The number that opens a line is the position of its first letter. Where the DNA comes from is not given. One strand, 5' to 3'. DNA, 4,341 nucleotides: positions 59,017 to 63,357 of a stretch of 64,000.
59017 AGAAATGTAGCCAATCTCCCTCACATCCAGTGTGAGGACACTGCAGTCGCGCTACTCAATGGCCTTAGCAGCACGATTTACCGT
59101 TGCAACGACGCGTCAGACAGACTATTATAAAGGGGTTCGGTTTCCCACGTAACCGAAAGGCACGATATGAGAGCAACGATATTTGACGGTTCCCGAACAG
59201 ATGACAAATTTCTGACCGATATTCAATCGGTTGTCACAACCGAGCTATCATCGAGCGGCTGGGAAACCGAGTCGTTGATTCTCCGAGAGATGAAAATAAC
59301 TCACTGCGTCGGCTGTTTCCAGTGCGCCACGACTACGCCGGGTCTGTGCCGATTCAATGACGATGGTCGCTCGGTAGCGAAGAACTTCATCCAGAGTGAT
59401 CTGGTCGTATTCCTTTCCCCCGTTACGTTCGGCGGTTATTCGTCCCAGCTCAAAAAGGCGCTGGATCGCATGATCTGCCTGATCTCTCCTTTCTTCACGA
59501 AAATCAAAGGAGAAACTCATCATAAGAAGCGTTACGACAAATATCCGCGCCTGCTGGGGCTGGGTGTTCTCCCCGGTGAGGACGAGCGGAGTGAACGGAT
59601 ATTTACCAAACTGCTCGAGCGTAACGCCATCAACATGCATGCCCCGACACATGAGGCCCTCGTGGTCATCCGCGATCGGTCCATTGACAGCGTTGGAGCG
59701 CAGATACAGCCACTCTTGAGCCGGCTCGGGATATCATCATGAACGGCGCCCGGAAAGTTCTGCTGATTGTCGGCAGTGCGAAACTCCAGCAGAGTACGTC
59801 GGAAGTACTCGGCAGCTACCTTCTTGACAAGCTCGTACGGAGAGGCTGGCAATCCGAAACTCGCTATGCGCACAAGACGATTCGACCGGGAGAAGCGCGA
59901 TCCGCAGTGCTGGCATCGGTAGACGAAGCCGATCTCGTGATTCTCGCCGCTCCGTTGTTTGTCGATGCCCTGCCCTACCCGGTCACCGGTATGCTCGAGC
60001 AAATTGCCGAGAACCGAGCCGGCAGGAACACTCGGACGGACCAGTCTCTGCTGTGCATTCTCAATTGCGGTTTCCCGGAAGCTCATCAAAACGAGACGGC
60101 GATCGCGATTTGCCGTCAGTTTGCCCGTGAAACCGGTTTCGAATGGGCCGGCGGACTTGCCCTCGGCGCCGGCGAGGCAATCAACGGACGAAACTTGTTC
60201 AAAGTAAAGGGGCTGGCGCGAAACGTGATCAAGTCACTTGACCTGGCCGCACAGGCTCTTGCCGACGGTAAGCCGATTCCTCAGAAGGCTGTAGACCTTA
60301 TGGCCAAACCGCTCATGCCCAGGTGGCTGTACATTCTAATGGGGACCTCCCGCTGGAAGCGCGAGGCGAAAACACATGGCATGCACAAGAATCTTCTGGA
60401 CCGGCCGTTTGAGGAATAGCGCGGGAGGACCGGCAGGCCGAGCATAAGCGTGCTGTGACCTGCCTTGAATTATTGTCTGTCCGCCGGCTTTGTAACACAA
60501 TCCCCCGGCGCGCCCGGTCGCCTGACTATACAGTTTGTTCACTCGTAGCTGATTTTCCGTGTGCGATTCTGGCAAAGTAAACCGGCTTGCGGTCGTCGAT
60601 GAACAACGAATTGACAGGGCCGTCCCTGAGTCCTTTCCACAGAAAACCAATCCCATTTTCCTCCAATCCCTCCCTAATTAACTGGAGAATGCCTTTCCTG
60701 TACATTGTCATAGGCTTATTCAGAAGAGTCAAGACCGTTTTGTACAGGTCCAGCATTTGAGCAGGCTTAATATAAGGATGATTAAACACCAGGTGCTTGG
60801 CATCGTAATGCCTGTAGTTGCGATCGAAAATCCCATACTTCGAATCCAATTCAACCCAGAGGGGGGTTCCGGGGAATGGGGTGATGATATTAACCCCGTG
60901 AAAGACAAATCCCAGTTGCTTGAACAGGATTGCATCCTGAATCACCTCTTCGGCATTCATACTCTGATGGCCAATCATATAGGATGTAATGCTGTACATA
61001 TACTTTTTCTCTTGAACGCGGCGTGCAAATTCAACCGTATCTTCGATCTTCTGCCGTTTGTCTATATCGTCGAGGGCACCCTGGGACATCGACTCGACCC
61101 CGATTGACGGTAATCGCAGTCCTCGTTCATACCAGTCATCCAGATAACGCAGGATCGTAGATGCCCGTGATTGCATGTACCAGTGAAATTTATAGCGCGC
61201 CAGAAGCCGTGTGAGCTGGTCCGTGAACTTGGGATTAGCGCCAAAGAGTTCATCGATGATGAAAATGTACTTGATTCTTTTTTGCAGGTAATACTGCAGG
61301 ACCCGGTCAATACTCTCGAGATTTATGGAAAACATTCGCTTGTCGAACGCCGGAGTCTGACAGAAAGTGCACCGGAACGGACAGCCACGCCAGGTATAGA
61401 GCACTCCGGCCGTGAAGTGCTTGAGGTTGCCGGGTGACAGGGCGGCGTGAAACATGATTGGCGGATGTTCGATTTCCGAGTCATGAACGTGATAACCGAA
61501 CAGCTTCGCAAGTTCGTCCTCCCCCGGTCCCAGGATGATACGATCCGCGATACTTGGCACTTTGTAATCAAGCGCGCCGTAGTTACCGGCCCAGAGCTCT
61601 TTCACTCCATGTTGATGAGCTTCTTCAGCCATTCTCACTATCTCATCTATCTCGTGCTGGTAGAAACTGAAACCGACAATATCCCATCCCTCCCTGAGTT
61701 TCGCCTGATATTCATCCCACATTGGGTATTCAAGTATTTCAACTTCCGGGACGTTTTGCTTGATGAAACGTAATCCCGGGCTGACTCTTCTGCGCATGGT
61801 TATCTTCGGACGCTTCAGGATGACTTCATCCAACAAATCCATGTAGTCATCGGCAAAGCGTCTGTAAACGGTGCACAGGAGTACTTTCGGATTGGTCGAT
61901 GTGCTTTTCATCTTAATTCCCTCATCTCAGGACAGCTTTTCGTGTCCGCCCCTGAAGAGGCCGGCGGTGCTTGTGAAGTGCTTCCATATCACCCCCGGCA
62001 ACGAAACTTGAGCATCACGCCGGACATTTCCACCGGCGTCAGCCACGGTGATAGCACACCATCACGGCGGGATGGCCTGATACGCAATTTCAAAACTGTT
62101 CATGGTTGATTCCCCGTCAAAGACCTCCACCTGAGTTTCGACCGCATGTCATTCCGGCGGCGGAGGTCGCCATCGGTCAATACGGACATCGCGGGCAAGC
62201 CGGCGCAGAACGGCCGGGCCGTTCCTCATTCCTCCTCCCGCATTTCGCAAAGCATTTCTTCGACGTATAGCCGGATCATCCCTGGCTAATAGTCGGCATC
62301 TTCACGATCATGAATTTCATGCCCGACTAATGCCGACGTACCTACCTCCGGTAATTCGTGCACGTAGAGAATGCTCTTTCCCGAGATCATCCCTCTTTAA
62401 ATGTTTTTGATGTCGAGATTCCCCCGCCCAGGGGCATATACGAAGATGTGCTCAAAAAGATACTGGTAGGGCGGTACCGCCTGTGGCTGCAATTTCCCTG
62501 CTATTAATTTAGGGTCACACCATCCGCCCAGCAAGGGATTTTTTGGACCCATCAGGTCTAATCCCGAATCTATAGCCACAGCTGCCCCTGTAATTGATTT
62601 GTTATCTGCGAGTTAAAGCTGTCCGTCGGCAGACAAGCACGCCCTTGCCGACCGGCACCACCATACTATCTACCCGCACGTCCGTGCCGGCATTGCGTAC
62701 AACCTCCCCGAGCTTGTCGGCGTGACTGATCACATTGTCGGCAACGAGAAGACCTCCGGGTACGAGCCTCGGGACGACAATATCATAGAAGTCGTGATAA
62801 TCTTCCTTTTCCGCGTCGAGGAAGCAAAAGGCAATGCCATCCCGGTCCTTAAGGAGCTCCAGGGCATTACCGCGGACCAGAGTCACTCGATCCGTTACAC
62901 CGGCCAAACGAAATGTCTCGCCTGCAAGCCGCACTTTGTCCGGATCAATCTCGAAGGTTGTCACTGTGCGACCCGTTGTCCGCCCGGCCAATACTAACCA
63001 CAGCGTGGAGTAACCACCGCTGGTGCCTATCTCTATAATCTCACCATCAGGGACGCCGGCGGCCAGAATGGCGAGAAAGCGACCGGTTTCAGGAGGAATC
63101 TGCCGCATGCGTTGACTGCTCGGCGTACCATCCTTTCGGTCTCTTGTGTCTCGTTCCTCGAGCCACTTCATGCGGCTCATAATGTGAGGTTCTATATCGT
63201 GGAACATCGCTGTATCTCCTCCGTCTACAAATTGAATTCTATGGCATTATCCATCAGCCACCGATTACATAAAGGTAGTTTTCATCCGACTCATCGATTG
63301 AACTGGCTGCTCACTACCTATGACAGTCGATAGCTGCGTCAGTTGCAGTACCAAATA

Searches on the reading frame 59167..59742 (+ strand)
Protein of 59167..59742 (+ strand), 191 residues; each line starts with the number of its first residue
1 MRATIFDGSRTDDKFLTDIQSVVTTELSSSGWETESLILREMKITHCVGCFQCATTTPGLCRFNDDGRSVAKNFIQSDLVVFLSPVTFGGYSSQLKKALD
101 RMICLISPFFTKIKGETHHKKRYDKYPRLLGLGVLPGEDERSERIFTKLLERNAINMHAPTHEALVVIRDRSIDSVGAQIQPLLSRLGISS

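Call 73: search_protein_families(library=pfam, proteins=[window:59167-59742:+], max_evalue=0.00001)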
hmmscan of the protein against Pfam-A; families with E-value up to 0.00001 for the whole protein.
window:59167-59742:+ (191 aa): 1 family
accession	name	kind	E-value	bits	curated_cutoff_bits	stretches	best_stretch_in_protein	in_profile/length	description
PF03358.20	FMN_red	-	6.3e-11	42.5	24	1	1-104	1-98/152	NADPH-dependent FMN reductase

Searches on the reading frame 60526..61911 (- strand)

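Call 73: search_protein_families(library=pfam, proteins=[window:60526-61911:-], max_evalue=0.00001)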
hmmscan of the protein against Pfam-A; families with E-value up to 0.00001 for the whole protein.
window:60526-61911:- (461 aa): 1 family
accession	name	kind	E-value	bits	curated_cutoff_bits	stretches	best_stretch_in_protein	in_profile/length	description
PF04055.27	Radical_SAM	-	3.5e-18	66.8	29.5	1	173-324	3-160/166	Radical SAM superfamily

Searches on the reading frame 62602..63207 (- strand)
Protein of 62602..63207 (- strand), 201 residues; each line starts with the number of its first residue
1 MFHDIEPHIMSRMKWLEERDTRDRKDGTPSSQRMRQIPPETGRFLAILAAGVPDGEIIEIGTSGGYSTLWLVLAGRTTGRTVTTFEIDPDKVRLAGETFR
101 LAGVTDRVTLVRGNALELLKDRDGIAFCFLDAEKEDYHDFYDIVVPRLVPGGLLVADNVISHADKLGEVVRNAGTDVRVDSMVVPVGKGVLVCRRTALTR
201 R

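Call 73: search_protein_families(library=pfam, proteins=[window:62602-63207:-], max_evalue=0.00001)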
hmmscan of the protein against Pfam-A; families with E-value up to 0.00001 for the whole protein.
window:62602-63207:- (201 aa): 2 families
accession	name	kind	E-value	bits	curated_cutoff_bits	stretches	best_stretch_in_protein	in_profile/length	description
PF01596.23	Methyltransf_3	-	4.7e-21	75.5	22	1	34-195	25-203/204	O-methyltransferase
PF13578.12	Methyltransf_24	-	1.2e-13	52.3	26.3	1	58-159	1-105/105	Methyltransferase domain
